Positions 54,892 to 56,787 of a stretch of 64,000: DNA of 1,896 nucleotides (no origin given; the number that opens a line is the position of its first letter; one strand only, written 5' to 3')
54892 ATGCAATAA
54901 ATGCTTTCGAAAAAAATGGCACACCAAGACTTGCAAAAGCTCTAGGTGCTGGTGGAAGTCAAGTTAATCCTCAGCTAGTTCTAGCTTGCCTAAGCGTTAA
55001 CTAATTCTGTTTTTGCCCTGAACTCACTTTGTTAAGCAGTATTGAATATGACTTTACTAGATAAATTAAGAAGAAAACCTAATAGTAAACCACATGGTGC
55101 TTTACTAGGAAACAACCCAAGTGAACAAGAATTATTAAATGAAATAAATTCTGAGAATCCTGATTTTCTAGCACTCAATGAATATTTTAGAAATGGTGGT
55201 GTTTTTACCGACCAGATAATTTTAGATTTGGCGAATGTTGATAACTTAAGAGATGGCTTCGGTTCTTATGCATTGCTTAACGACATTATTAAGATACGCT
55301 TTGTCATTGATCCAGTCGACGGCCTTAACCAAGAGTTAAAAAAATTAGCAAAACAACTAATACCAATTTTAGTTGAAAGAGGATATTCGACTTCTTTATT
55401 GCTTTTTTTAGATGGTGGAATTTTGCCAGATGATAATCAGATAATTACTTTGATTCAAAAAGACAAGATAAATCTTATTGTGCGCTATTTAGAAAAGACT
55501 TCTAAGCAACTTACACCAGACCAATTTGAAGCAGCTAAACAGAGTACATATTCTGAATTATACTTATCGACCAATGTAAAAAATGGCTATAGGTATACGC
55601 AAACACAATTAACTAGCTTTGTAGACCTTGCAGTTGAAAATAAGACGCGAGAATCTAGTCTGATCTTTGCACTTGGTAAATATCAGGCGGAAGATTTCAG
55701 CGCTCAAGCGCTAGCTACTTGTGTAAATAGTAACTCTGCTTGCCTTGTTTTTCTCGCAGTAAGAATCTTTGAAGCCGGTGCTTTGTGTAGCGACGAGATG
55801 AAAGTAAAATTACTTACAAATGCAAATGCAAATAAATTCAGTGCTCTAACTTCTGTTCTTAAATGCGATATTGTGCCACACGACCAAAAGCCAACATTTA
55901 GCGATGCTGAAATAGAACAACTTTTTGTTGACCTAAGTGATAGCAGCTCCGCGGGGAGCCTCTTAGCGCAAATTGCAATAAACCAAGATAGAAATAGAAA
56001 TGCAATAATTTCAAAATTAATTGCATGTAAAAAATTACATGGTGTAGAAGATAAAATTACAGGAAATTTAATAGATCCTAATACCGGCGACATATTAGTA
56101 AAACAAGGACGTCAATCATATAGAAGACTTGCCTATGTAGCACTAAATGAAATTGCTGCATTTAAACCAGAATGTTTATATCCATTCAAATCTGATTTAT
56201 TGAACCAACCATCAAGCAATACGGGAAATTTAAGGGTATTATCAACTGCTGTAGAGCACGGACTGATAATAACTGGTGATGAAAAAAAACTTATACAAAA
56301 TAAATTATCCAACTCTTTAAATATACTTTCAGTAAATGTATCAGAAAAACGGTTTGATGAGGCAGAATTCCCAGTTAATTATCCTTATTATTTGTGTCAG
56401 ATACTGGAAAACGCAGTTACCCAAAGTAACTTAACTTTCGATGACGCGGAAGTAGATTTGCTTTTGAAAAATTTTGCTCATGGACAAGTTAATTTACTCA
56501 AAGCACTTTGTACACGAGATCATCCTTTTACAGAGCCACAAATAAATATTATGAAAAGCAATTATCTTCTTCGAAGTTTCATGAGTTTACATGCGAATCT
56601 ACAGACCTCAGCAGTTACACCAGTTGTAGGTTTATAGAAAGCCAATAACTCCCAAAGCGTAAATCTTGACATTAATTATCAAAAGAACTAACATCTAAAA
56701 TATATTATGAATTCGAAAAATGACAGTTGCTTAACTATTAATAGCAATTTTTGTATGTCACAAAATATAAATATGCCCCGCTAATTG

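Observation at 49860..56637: Orphan five-gene envelope cluster around a 1029-aa multi-PG-binding protein, in the variable slot between rsfS and leuS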

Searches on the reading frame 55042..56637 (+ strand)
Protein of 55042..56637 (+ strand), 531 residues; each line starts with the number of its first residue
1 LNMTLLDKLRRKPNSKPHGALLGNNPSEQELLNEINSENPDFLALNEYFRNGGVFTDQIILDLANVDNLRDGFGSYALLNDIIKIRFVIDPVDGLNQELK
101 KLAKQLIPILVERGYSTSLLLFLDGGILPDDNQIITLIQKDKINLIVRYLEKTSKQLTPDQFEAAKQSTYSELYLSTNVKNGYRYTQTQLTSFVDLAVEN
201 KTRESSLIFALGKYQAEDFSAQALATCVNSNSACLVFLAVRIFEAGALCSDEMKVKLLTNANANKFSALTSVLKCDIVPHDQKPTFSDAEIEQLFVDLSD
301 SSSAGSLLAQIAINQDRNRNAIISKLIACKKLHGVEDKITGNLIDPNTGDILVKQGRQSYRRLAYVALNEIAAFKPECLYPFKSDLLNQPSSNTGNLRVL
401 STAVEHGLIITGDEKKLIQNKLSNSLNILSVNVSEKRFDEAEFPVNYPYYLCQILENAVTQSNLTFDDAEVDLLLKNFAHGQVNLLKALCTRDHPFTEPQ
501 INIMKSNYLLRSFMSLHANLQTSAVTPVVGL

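Call 5: search_protein_families(library=pfam, proteins=[window:55042-56637:+], max_evalue=1)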
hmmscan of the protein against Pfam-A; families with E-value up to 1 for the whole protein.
window:55042-56637:+ (531 aa): 1 family
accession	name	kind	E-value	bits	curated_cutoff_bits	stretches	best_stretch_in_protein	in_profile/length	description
PF24600.1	RavZ_cat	-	0.056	13.2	27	1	141-230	127-211/260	RavZ catalytic domain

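Call 8: find_homologous_proteins(query=window:55042-56637:+, max_evalue=0.001)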
Query window:55042-56637:+ (531 aa): 1 proteins with E <= 0.001 among 8000 candidates.
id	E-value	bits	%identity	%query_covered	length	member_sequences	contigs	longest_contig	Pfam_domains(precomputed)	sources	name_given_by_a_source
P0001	0.0e+0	1159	100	100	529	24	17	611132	-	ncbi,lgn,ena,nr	ncbi:MAG: hypothetical protein KBF89_02815 [Acidimicrobiia bacterium]|nr:hypothetical protein [Acidi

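Call 27: search_solved_structures(query=window:55042-56637:+, max_evalue=10)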
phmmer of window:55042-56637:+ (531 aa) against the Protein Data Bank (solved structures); distinct sequences matched with E-value up to 10: 5.
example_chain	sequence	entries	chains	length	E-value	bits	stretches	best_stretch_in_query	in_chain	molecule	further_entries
5hzy_A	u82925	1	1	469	0.017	17.1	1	142-254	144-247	Uncharacterized protein RavZ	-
5io3_A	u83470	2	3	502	0.019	16.9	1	142-254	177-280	Uncharacterized protein RavZ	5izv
5cqc_A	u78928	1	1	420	0.057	15.3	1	142-241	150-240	putative RavZ protein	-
5ms2_A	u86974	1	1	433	0.061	15.3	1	142-241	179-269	Legionella pneumophila effector protein RavZ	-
5ms7_A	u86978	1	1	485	0.07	15.1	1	142-241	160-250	Legionella pneumophila effector protein RavZ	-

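Call 30: search_solved_structures(query=window:55042-56637:+, max_evalue=0.05, show_alignments=2)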
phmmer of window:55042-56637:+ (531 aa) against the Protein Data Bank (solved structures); distinct sequences matched with E-value up to 0.05: 2.
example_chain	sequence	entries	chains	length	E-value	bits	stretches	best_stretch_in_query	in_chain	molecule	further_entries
5hzy_A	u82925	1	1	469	0.017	17.1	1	142-254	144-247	Uncharacterized protein RavZ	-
5io3_A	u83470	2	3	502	0.019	16.9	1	142-254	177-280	Uncharacterized protein RavZ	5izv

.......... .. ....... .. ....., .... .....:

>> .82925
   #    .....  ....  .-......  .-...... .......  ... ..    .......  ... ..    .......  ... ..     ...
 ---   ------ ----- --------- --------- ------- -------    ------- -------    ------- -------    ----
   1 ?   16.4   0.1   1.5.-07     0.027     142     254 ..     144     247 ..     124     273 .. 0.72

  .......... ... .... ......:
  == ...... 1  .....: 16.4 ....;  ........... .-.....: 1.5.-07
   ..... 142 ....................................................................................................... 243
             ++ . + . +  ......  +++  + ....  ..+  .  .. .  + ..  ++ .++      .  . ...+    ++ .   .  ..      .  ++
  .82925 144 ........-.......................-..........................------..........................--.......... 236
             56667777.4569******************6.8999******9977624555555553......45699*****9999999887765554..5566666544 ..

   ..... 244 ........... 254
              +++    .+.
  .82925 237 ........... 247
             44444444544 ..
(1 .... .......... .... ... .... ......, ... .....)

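Call 33: search_protein_families(library=ncbifam, proteins=[window:55042-56637:+], max_evalue=1)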
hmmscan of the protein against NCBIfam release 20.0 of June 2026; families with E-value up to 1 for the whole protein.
window:55042-56637:+ (531 aa): 2 families
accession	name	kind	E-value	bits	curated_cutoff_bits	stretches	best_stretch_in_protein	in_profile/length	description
NF007930.0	PRK10645.1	equivalog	0.036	14.1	145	0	468-504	61-96/114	divalent cation tolerance protein CutA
TIGR01954.1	nusA_Cterm_rpt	equivalog_domain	0.13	12.3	48.15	0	344-373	1-30/50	transcription termination factor NusA, C-terminal duplication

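Call 34: search_protein_families(library=phrogs, proteins=[window:55042-56637:+], max_evalue=1)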
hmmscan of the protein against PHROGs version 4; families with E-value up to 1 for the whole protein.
window:55042-56637:+ (531 aa): 2 families
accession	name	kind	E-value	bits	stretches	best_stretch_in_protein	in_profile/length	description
phrog_24275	-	unknown function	0.00038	21.5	1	410-435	2-26/51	-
phrog_18834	-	unknown function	0.065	13.9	1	453-498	44-89/338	-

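Call 35: search_protein_families(library=padloc, proteins=[window:55042-56637:+], max_evalue=1)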
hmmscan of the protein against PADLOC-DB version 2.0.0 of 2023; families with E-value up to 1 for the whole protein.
window:55042-56637:+ (531 aa): 0 families

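Call 54: predict_structure(protein=window:55042-56637:+)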
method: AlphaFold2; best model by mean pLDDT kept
length: 531 residues; sequences in the alignment: 1
mean_pLDDT: 48.2   pTM: 0.31
mean pLDDT of the five models: 48.2, 44.6, 33.0, 30.8, 30.4
residues with pLDDT >= 90: 0; 70-90: 26; 50-70: 214; < 50: 291
segments of 3 or more residues with pLDDT < 50: 1-23, 68-77, 87-95, 116-127, 202-204, 246-252, 258-364, 373-375, 424-531
pLDDT, mean of each block of 10 residues (from residue 1): 29 33 58 60 57 62 58 45 50 45 61 50 47 61 56 64 68 66 71 71 55 70 66 56 49 49 41 35 42 45 42 40 37 33 42 36 48 52 58 54 61 66 39 24 29 36 31 35 36 40 35 31 32 24
secondary structure, 60 per line:
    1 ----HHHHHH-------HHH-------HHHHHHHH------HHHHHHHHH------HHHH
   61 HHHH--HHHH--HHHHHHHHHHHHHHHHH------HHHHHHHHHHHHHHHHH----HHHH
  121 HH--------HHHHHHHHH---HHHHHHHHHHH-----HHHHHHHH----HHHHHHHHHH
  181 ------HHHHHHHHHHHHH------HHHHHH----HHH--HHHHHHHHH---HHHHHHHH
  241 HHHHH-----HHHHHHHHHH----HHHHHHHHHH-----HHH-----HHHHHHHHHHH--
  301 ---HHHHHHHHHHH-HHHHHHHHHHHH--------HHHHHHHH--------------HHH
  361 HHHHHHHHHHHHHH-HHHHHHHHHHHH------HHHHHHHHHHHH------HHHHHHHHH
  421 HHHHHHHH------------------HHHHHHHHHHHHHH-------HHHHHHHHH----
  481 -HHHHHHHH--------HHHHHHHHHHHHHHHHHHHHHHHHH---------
elements in order: H5-10 H28-35 H42-50 H57-64 H67-70 H73-89 H96-112 H117-122 H131-139 H143-153 H159-166 H171-180 H187-199 H206-211 H221-229 H233-245 H251-260 H265-274 H288-298 H304-314 H316-327 H336-343 H358-374 H376-387 H394-405 H412-428 H447-460 H468-476 H482-489 H498-522

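Call 56: search_protein_representatives(protein=window:55042-56637:+)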
Query: 531 residues. Proteins with E-value up to 0.001 (for the whole library): 3; up to 1e-10: 2; up to 1e-30: 1. The best 3 are listed.
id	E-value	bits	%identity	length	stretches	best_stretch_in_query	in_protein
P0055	2.9e-52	194.5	97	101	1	63-161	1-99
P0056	9.9e-12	60.8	37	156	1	21-139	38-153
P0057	2.4e-07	46.3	38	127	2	445-524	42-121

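Call 57: find_encoding_contigs(protein=P0056, flank=10000, max_places=4)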
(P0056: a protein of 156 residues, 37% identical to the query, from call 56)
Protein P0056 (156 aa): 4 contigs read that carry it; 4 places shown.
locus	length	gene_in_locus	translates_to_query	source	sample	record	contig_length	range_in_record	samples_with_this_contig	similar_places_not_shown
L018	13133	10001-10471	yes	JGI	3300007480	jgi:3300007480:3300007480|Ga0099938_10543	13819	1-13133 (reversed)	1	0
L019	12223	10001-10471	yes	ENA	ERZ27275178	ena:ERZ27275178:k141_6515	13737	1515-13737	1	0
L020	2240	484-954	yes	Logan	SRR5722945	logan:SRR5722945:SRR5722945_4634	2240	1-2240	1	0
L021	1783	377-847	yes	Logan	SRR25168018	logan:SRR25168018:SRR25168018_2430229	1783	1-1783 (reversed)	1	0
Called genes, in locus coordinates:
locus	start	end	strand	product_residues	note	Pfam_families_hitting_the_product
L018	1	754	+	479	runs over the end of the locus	PF02881:SRP54_N, PF00448:SRP54, PF01656:CbiA (weak), PF13401:AAA_22 (weak), PF02978:SRP_SPB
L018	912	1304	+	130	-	PF00886:Ribosomal_S16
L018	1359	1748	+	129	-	PF13083:KH_KhpA-B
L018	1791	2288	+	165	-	PF01782:RimM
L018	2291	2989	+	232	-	PF01746:tRNA_m1G_MT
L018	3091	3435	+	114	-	PF01245:Ribosomal_L19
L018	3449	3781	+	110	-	PF10611:DUF2469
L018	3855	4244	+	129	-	PF02021:UPF0102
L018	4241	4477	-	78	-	PF27609:Rv1322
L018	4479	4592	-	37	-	-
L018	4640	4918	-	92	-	-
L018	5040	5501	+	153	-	-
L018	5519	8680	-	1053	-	PF01471:PG_binding_1 (faint)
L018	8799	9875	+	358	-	-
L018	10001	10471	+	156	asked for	-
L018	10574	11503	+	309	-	-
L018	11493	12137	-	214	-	PF02481:DNA_processg_A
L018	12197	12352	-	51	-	-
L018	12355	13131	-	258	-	?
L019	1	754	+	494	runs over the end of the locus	PF02881:SRP54_N, PF00448:SRP54, PF01656:CbiA (weak), PF13401:AAA_22 (weak), PF02978:SRP_SPB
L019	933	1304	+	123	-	PF00886:Ribosomal_S16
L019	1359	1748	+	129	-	PF13083:KH_KhpA-B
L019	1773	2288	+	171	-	PF01782:RimM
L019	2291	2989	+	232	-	PF01746:tRNA_m1G_MT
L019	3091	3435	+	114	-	PF01245:Ribosomal_L19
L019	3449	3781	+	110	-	PF10611:DUF2469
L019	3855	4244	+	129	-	PF02021:UPF0102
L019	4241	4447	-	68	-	PF27609:Rv1322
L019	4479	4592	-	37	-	-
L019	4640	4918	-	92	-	-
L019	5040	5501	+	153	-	-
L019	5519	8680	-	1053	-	PF01471:PG_binding_1 (faint)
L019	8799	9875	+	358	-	-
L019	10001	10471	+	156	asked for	-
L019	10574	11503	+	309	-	-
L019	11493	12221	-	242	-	?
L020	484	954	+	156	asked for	-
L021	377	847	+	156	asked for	-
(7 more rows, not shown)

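Call 58: find_encoding_contigs(protein=P0057, flank=10000, max_places=4)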
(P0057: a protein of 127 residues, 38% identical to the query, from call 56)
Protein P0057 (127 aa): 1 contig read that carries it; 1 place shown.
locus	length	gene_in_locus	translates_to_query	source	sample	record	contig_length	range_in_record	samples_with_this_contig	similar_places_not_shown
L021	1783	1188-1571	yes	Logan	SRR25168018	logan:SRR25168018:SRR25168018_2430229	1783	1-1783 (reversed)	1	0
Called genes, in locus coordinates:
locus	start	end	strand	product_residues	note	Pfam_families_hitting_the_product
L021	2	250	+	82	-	?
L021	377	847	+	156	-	-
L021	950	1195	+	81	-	-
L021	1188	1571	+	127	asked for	-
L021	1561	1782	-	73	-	?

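Call 81: list_cluster_members(proteins=[L018:4640-4918:-, L018:5040-5501:+, L018:5519-8680:-, L018:8799-9875:+, L018:10574-11503:+, L018:2291-2989:+, L018:3091-3435:+])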
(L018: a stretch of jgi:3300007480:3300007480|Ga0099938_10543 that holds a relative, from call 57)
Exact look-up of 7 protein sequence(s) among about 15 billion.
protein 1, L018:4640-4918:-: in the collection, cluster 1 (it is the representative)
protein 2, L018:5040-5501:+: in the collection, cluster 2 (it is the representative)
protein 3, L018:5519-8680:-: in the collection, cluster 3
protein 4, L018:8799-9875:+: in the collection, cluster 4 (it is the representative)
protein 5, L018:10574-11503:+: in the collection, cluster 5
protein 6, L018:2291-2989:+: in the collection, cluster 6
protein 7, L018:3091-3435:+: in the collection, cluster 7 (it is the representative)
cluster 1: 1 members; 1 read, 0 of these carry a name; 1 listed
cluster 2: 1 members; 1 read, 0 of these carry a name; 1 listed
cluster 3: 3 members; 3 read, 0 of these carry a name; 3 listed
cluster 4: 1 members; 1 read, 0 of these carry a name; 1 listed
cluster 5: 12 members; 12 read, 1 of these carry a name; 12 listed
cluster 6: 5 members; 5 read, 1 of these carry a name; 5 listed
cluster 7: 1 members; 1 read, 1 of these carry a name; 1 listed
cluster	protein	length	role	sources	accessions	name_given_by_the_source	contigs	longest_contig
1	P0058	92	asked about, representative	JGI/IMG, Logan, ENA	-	-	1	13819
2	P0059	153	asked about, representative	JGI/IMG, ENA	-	-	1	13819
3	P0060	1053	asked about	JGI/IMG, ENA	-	-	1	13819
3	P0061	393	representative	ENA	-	-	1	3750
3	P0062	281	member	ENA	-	-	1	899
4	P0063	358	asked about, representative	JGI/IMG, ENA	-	-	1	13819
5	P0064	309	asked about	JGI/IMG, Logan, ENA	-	-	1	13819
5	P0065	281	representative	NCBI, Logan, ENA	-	-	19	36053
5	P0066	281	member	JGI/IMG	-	hypothetical protein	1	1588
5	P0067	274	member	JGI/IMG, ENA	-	-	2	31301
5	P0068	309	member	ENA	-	-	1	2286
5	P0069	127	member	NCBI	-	-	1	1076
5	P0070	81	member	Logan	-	-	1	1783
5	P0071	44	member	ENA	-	-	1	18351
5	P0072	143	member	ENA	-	-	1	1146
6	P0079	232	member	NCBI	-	-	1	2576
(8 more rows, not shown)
